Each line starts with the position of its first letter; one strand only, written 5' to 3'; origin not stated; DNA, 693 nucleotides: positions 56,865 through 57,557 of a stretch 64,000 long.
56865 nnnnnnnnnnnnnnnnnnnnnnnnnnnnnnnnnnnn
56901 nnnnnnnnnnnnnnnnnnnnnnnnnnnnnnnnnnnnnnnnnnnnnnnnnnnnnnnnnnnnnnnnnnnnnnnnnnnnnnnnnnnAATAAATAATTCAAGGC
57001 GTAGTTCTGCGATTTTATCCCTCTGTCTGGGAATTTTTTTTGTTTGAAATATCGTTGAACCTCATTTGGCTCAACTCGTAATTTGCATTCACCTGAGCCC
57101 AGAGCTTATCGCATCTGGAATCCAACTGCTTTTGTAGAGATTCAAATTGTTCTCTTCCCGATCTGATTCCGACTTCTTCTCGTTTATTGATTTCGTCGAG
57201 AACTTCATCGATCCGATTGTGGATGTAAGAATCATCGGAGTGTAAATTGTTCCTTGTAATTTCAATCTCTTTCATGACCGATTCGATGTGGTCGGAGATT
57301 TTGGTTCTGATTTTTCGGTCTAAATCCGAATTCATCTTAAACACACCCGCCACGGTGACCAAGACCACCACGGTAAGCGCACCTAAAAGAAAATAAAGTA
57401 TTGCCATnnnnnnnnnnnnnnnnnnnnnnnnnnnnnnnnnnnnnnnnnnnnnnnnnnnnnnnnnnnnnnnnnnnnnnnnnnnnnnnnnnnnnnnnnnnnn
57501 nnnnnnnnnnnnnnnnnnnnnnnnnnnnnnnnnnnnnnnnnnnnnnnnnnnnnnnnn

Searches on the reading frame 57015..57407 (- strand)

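Call 4: search_protein_families(library=pfam, proteins=[window:57015-57407:-], max_evalue=0.01)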
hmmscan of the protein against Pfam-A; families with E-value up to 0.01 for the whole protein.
window:57015-57407:- (130 aa): 1 family
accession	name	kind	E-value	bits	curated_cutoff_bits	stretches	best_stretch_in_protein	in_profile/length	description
PF17561.7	TssO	-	0.0074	16.9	29.2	0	6-69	12-74/148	Type VI secretion system, TssO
